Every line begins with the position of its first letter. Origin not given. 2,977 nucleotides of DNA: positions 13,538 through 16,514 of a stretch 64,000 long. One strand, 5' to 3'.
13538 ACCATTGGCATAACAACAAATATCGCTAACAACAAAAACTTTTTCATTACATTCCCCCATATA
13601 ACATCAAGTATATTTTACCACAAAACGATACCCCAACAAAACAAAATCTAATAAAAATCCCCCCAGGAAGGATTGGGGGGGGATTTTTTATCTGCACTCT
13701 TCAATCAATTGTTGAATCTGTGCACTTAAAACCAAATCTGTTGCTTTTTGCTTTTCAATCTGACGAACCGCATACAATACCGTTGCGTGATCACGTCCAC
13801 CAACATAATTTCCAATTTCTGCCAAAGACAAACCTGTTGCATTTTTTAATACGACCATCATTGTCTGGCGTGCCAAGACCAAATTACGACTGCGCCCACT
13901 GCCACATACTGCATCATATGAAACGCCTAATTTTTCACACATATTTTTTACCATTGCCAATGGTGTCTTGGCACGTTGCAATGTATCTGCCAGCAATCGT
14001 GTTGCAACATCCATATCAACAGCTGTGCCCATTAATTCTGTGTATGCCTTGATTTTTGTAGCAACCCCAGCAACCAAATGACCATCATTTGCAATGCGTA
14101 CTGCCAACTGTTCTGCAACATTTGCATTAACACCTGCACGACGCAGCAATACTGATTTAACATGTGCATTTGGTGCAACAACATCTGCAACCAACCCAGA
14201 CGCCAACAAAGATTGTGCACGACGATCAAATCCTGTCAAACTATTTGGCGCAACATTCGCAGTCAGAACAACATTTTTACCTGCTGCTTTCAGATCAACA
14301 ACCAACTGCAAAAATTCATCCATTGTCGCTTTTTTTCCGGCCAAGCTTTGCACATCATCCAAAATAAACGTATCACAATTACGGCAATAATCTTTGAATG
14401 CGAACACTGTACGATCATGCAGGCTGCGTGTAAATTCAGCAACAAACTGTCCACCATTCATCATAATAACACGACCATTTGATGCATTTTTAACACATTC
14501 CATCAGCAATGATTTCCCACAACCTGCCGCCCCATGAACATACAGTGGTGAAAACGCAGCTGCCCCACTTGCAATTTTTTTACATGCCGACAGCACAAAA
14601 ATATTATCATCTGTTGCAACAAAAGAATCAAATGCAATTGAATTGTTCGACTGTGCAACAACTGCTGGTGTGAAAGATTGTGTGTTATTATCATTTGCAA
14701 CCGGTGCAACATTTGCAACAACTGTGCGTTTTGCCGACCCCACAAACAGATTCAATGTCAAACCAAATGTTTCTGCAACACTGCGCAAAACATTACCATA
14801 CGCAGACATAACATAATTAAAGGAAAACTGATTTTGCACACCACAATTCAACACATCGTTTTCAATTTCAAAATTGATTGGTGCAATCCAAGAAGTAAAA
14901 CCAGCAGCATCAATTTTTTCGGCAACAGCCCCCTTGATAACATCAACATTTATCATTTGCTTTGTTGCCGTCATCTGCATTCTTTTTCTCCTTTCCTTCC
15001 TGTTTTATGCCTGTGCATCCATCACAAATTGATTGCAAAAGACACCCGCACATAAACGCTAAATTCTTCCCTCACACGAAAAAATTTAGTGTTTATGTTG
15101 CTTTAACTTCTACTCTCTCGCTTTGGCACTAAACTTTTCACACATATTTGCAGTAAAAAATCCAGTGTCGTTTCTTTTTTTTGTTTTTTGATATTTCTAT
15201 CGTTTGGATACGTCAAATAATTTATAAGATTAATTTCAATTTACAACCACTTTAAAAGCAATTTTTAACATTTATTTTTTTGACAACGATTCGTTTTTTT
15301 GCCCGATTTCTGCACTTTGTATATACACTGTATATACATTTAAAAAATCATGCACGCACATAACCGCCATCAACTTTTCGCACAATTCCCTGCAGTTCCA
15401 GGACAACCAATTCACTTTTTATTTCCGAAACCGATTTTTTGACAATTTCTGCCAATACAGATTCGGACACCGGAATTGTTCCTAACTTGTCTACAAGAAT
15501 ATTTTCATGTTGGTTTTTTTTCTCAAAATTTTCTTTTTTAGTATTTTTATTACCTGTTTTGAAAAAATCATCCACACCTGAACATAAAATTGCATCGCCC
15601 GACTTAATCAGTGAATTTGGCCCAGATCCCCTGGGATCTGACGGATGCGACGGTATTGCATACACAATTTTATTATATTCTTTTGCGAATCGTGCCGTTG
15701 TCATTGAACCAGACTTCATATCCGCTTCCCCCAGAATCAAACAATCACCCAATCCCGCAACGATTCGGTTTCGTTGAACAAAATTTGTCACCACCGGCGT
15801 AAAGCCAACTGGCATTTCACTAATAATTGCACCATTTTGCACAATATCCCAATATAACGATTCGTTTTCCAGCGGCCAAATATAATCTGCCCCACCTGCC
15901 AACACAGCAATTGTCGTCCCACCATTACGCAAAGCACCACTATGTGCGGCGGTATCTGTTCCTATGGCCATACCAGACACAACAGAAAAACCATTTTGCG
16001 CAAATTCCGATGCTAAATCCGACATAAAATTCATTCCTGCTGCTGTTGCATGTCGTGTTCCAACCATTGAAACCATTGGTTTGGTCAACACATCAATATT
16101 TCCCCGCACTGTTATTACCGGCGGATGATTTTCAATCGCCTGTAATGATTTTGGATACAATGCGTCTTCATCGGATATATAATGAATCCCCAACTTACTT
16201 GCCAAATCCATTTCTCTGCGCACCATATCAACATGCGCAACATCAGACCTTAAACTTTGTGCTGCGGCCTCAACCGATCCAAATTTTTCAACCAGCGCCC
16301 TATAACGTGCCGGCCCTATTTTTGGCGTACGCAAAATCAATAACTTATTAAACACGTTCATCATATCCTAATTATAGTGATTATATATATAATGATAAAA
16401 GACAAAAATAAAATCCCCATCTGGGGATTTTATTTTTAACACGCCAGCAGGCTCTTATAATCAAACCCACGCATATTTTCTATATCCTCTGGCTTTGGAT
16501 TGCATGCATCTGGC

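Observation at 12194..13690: Cys-rich secreted protein gene inserted between dnaA and trxA-dksA, bracketed by inverted copies of one hairpin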

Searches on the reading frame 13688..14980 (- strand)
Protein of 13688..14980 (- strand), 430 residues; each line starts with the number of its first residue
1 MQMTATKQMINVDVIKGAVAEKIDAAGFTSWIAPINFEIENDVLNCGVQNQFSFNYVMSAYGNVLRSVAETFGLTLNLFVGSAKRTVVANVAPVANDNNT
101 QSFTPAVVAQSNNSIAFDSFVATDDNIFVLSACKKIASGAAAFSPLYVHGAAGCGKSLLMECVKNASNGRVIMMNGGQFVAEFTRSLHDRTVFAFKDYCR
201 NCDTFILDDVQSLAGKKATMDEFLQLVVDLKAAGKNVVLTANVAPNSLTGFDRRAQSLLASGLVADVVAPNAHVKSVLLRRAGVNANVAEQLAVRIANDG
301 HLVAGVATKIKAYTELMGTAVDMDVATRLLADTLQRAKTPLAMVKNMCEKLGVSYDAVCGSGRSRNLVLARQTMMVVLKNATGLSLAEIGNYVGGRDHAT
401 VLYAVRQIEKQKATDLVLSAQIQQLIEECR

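Call 8: search_protein_families(library=pfam, proteins=[window:13688-14980:-], max_evalue=0.1)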
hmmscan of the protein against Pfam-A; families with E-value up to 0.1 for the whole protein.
window:13688-14980:- (430 aa): 8 families
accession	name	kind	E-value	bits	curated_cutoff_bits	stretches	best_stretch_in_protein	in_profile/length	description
PF00308.24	Bac_DnaA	-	7.8e-29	101.4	23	1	113-265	3-161/162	Bacterial DnaA ATPAse domain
PF08299.17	Bac_DnaA_C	-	7.4e-20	71.2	31.5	1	345-408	6-69/69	Bacterial dnaA protein helix-turn-helix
PF00004.35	AAA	-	5.9e-07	30.4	21.2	1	147-242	2-109/131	ATPase family associated with various cellular activities (AAA)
PF11638.13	DnaA_N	-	3.9e-06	26.9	24.6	1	16-69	8-63/65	DnaA N-terminal domain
PF01443.25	Viral_helicase1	-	5.5e-06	26.8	21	1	147-214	2-72/228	Viral superfamily 1 RNA helicase core domain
PF13191.12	AAA_16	-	7.6e-05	23.7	32.6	1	131-193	14-79/167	AAA ATPase domain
PF13401.12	AAA_22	-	0.0011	19.7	27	0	146-230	8-110/130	AAA domain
PF00910.28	RNA_helicase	-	0.034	15.1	21.5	0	146-204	1-64/105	RNA helicase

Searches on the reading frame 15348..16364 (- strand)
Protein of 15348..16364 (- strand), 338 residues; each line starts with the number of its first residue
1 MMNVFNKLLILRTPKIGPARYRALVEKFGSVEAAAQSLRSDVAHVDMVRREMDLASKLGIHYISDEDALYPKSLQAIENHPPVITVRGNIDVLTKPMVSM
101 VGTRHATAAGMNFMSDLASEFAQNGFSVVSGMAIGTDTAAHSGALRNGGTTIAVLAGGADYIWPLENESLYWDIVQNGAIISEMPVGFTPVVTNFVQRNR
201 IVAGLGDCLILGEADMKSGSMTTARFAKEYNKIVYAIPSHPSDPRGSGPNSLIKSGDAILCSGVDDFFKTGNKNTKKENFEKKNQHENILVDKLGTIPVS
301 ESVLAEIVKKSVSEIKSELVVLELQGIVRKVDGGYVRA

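Call 8: search_protein_families(library=pfam, proteins=[window:15348-16364:-], max_evalue=0.1)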
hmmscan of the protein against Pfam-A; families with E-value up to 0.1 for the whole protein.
window:15348-16364:- (338 aa): 5 families
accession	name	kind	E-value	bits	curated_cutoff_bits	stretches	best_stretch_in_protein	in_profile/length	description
PF02481.21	DNA_processg_A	-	3.4e-65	219.6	29.6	1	56-260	3-210/212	DNA recombination-mediator protein A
PF21102.3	DprA_N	-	6.6e-06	26.2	22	1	5-38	5-38/64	DprA-like N-terminal HHH domain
PF17782.7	DprA_WH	-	1.9e-05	25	22.9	1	287-334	14-61/61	DprA winged helix domain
PF18306.6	LDcluster4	-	4e-05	23.7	26.3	1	97-238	3-124/151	SLOG cluster4 family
PF14520.12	HHH_5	-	0.038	14.9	27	0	11-37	5-32/57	Helix-hairpin-helix domain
